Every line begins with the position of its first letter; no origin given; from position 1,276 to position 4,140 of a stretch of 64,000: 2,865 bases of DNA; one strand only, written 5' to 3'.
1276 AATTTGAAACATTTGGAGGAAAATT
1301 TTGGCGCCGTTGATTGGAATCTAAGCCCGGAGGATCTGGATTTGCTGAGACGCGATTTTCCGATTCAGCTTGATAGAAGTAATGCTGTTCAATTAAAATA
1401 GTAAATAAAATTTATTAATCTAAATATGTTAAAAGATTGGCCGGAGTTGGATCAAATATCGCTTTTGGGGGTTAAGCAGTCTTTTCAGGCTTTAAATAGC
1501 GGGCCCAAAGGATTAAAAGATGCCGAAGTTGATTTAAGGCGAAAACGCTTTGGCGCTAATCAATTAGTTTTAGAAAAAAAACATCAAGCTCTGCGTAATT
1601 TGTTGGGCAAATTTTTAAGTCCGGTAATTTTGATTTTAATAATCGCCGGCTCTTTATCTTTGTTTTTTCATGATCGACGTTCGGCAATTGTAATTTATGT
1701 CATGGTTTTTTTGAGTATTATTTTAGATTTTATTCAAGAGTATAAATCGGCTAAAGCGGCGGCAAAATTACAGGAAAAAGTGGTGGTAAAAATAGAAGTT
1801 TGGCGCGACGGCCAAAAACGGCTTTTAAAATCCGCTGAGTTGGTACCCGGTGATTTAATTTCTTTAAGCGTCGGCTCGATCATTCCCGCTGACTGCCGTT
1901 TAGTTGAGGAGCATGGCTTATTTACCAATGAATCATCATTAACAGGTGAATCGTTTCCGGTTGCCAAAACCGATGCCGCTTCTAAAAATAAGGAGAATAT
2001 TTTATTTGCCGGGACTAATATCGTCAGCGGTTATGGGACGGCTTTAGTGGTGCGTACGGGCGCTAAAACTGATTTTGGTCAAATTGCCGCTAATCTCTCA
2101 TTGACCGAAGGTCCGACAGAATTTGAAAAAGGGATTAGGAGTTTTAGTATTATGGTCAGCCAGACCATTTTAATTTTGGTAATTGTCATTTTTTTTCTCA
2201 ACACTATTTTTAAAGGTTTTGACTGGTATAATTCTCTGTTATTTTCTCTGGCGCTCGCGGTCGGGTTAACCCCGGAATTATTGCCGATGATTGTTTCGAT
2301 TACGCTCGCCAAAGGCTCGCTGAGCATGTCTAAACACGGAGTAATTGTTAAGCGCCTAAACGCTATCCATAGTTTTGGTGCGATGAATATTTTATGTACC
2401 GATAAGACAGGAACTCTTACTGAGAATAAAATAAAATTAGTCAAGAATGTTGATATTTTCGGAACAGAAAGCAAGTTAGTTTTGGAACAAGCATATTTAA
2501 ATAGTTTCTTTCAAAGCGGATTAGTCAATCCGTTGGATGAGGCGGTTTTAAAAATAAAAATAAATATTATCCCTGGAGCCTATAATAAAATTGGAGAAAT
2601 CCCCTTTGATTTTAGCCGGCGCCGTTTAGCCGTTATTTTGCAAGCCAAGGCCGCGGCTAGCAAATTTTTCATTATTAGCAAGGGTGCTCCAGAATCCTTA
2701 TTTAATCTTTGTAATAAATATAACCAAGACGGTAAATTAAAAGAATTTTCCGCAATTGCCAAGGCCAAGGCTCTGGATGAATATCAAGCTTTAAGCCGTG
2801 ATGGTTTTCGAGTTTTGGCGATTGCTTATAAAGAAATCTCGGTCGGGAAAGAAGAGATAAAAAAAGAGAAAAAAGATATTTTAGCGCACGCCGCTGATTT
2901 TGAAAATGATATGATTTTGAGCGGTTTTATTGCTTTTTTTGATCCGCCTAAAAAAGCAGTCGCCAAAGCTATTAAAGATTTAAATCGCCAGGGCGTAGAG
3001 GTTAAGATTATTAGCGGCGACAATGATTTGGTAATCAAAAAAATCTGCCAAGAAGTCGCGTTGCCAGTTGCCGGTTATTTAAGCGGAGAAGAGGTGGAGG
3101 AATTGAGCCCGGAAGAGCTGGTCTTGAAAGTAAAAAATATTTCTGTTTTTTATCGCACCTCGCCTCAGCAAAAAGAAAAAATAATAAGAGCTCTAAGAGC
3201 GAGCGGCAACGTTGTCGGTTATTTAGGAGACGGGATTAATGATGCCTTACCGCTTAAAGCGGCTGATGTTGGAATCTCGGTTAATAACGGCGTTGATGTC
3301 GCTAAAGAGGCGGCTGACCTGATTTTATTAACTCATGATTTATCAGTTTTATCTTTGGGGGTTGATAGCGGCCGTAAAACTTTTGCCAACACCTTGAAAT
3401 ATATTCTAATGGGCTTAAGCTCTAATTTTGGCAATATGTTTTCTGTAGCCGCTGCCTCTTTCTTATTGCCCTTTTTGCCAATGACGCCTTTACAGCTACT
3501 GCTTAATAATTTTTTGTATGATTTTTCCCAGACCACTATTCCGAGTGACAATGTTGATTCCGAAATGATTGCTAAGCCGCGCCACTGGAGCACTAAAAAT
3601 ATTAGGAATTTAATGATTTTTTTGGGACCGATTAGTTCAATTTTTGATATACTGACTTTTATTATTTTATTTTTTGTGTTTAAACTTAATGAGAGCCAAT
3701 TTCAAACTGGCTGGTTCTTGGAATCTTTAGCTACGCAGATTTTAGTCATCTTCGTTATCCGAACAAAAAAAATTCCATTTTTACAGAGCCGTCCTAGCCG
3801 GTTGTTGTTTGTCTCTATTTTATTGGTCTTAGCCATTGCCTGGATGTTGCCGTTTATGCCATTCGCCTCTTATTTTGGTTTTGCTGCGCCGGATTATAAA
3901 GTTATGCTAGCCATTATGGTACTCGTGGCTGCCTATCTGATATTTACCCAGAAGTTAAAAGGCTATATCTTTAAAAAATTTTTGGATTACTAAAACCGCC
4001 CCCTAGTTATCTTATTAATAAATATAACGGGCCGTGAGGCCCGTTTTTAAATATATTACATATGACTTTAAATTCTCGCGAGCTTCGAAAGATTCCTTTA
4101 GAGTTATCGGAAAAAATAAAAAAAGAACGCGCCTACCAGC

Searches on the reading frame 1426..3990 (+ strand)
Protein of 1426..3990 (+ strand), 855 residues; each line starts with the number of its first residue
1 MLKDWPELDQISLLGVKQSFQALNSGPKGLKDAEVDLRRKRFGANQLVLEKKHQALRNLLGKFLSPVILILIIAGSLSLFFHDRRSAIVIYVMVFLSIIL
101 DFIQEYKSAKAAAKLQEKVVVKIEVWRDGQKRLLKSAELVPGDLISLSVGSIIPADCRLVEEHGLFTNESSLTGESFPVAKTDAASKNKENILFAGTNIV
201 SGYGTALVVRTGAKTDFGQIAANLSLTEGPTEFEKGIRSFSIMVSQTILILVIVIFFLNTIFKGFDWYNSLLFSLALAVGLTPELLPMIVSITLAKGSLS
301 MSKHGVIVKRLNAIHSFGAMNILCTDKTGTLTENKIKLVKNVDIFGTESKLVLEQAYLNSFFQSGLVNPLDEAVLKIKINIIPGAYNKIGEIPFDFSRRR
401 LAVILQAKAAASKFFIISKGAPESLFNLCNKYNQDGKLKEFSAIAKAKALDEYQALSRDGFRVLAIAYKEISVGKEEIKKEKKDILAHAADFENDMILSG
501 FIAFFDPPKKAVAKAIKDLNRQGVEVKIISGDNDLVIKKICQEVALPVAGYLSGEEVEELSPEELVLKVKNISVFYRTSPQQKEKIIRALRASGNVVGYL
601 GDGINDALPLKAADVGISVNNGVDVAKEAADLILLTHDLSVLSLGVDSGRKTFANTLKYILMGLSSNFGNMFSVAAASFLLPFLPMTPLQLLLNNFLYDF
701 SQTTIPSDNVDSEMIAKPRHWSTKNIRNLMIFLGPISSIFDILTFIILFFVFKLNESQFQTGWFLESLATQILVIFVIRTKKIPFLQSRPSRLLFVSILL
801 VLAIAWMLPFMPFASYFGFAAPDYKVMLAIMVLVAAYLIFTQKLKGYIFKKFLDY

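Call 70: search_protein_families(library=pfam, proteins=[window:1426-3990:+], max_evalue=0.00001)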
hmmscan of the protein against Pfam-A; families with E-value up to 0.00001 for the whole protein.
window:1426-3990:+ (855 aa): 5 families
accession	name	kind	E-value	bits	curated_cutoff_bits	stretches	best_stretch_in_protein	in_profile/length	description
PF00122.25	E1-E2_ATPase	-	1.5e-41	142.4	28.1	1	123-304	7-181/181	E1-E2 ATPase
PF00689.26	Cation_ATPase_C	-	2.3e-20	73.5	27.3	1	683-842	1-170/175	Cation transporting ATPase, C-terminus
PF00690.31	Cation_ATPase_N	-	2.6e-13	49.8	20.4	1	13-78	3-69/69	Cation transporter/ATPase, N-terminus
PF00702.32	Hydrolase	-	2.8e-11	44.6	26.4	1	324-614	5-191/191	haloacid dehalogenase-like hydrolase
PF13246.12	Cation_ATPase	-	1.9e-06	28.2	21.7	1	376-432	36-91/91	Cation transport ATPase (P-type)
